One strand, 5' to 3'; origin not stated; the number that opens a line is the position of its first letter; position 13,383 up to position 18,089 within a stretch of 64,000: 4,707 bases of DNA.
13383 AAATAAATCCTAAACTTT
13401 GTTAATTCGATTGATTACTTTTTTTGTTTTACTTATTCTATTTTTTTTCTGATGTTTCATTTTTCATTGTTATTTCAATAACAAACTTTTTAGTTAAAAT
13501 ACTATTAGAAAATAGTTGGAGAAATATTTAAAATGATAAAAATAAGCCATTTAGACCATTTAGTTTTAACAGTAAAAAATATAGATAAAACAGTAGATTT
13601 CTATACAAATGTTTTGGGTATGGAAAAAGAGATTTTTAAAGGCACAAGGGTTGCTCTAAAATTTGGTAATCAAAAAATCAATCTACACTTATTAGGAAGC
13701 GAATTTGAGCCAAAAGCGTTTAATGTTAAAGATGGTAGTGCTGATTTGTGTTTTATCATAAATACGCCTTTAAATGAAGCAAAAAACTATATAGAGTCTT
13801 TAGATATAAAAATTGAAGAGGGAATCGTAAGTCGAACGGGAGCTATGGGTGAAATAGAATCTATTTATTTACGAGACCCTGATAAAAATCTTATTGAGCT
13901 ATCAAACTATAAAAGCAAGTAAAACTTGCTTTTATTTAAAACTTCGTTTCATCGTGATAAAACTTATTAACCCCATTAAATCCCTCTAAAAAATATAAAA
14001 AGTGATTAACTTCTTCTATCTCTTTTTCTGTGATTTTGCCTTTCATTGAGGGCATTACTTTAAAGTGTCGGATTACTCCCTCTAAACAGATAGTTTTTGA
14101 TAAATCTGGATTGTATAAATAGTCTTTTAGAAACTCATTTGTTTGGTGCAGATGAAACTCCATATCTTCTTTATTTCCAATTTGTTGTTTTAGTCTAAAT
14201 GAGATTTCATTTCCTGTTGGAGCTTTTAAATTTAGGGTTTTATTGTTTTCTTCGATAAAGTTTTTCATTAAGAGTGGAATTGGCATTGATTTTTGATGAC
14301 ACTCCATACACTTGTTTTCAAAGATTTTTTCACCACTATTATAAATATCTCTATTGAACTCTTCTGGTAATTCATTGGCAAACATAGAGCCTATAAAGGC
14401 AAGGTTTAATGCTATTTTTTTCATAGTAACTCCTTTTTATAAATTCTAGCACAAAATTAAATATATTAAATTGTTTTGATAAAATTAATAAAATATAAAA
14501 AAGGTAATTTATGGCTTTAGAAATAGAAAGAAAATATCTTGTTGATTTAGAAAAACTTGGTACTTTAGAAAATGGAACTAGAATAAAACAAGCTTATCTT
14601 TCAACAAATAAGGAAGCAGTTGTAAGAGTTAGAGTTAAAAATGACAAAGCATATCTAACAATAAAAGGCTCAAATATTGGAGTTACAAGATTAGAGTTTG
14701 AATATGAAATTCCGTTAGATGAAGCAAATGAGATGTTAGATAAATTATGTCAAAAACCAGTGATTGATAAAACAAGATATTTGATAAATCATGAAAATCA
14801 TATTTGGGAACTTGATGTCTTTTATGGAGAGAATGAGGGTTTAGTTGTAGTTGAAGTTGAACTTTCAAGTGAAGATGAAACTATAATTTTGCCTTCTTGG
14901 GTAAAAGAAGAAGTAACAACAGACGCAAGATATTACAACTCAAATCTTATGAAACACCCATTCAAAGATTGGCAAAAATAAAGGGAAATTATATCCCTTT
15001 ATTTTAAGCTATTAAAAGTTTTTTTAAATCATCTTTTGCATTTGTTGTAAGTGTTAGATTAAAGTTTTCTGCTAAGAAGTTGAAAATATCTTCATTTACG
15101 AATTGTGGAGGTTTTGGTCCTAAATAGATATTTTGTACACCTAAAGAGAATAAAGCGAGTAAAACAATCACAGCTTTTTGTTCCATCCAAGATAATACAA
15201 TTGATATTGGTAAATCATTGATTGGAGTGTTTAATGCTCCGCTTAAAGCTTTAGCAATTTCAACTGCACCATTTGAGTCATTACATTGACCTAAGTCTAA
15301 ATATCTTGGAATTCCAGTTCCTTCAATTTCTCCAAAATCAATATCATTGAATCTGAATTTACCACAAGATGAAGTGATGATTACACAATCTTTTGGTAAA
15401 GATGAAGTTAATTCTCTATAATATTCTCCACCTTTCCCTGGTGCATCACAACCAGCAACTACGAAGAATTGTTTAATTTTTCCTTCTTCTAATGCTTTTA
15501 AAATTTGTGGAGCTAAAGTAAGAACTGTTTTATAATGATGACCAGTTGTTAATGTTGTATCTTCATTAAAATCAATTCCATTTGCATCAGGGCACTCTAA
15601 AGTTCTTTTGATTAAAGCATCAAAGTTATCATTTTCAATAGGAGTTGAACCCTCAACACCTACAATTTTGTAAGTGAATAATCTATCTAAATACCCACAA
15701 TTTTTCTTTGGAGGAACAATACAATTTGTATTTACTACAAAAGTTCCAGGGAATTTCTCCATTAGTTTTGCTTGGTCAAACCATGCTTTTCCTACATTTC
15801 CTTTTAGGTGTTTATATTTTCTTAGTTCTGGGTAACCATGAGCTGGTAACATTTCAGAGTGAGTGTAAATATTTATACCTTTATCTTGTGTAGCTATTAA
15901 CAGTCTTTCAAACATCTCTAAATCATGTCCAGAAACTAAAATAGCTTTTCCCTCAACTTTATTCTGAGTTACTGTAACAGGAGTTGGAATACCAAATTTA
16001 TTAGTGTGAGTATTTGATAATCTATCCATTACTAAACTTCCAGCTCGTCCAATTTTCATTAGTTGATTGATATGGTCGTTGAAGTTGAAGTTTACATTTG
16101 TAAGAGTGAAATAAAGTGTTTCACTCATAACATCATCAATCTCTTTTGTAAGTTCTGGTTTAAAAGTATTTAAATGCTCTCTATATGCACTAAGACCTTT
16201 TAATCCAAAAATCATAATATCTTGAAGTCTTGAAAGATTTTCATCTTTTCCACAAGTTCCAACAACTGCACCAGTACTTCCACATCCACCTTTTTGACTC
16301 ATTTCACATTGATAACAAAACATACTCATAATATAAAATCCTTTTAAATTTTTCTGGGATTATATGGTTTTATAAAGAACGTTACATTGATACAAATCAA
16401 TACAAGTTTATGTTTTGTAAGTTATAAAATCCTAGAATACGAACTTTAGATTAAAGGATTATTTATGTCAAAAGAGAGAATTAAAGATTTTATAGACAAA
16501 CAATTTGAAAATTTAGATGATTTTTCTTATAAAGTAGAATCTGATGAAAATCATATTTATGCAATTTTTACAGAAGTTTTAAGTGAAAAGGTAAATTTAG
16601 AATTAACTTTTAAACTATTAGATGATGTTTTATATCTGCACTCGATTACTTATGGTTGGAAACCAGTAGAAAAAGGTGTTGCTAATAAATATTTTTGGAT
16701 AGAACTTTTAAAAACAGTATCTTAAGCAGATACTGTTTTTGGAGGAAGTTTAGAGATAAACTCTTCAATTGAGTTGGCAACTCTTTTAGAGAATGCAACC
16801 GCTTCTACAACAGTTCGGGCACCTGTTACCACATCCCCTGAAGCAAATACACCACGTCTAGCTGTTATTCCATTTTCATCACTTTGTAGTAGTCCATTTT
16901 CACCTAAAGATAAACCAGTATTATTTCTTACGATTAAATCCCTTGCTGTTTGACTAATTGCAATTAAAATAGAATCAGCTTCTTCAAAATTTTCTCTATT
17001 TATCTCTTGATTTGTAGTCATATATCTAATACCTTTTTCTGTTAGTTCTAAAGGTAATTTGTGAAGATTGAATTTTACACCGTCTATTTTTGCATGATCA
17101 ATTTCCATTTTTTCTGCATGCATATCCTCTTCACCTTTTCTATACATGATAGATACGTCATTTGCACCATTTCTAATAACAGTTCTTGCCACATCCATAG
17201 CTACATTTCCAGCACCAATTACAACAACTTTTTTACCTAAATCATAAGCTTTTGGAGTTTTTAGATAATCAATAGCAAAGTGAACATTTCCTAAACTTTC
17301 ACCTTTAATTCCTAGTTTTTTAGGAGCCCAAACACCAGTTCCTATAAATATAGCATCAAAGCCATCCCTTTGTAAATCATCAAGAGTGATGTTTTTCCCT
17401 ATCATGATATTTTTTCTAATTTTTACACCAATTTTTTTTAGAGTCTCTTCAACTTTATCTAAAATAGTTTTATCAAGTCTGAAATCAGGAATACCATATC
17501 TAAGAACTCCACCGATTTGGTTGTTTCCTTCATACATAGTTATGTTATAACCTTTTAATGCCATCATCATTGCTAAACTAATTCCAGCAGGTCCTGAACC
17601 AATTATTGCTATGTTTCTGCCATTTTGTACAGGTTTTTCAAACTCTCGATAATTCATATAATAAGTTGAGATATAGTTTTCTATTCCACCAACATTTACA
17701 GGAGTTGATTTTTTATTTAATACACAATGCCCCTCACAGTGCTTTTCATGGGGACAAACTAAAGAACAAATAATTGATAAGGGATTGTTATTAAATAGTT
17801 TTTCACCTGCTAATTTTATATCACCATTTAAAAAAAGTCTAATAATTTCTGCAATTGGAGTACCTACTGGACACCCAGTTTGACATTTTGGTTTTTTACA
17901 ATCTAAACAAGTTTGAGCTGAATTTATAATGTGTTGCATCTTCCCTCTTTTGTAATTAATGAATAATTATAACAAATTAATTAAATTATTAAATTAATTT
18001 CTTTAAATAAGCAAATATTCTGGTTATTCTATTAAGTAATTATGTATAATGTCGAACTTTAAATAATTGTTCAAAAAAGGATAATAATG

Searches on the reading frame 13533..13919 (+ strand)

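Call 80: search_protein_families(library=ncbifam, proteins=[window:13533-13919:+], max_evalue=0.00001)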
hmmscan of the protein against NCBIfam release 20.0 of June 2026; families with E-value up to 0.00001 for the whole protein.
window:13533-13919:+ (129 aa): 7 families
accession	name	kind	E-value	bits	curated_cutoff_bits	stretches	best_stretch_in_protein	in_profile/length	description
NF003152.0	PRK04101.1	equivalog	4.3e-09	36.8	171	1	4-123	2-116/139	metallothiol transferase FosB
NF000496.2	Fos_GSH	equivalog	4.2e-07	30.1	180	1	4-123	2-114/136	fosfomycin resistance glutathione transferase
TIGR00068.2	glyox_I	equivalog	7.7e-07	29.1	120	0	7-31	2-26/143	lactoylglutathione lyase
NF033405.1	FosLL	exception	9.7e-07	29.2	270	1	2-123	1-110/135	fosfomycin resistance glutathione transferase FosLL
NF000494.1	FosF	exception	3.5e-06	27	280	0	4-123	2-109/132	fosfomycin resistance glutathione transferase FosF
NF000222.1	FosX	equivalog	3.6e-06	27.3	170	0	7-124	1-116/127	FosX/FosE/FosI family fosfomycin resistance hydrolase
NF000493.1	Fos_BSH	exception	7e-06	26.5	240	1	5-124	2-116/137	FosB/FosD family fosfomycin resistance bacillithiol transferase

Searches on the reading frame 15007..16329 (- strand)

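Call 80: search_protein_families(library=ncbifam, proteins=[window:15007-16329:-], max_evalue=0.00001)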
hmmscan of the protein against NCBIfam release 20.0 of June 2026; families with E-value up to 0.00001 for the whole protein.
window:15007-16329:- (441 aa): 3 families
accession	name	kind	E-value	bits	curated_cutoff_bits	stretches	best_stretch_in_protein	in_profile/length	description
TIGR01703.1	hybrid_clust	equivalog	3.7e-159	530.6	360.8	2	34-439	125-522/522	hydroxylamine reductase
NF003658.0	PRK05290.1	equivalog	1e-150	503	367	2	84-439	189-544/546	hydroxylamine reductase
TIGR01702.1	CO_DH_cata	equivalog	2.3e-08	32.7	478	1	338-422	502-586/621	anaerobic carbon-monoxide dehydrogenase catalytic subunit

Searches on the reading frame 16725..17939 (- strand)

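Call 80: search_protein_families(library=ncbifam, proteins=[window:16725-17939:-], max_evalue=0.00001)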
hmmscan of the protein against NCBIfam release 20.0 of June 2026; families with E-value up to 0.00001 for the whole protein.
window:16725-17939:- (405 aa): 48 families (the best 25 are shown)
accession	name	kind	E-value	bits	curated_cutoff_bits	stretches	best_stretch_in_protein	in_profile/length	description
NF009414.0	PRK12778.1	equivalog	7e-98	328.8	1103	1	4-397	324-751/752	bifunctional dihydroorotate dehydrogenase B NAD binding subunit/NADPH-dependent glutamate synthase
TIGR01316.1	gltA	equivalog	9.4e-94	314.7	471.75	1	4-395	21-449/449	NADPH-dependent glutamate synthase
NF009410.0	PRK12771.1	subfamily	5.3e-89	299.3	516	1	7-397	38-447/566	NAD(P)-binding protein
NF009454.0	PRK12814.1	equivalog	2.7e-75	254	916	1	8-400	94-505/657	putative NADPH-dependent glutamate synthase small subunit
NF009413.0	PRK12775.1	equivalog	4.3e-74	249.9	1895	1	2-396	324-755/1006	putative trifunctional 2-polyprenylphenol hydroxylase/glutamate synthase subunit beta/ferritin domain-containing protein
TIGR01318.1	gltD_gamma_fam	subfamily_domain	3.4e-73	246.8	482.95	1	7-395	38-465/467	glutamate synthase, small subunit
NF010590.0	PRK13984.1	equivalog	1.3e-63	215.1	946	1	4-397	185-608/611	putative oxidoreductase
NF009408.0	PRK12769.1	equivalog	6.9e-63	212.8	1003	1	3-397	219-653/659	formate-dependent uric acid utilization protein AegA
TIGR03315.1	Se_ygfK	equivalog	1.2e-62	211.7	835.3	1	11-391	439-835/1012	putative selenate reductase subunit YgfK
NF009415.0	PRK12779.1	equivalog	2.8e-57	194.3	1519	1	17-322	208-533/944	putative bifunctional glutamate synthase subunit beta/2-polyprenylphenol hydroxylase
TIGR01317.1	GOGAT_sm_gam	subfamily_domain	9.7e-57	192.9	447.7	1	8-263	41-311/485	glutamate synthase small subunit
NF009451.0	PRK12809.1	equivalog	1e-56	192.6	1154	1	8-390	207-629/639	formate-dependent uric acid utilization protein YgfT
NF009409.0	PRK12770.1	subfamily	4.4e-52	177.3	343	1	97-397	6-352/360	putative glutamate synthase subunit beta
NF045663.1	diclust_near_Sec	equivalog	5.9e-38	130.5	530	2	5-207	6-202/759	pyridine nucleotide-disulfide oxidoreductase/dicluster-binding protein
NF045599.1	bili_reduct_long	exception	1.1e-18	66.8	750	1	101-329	375-598/641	bilirubin reductase, long form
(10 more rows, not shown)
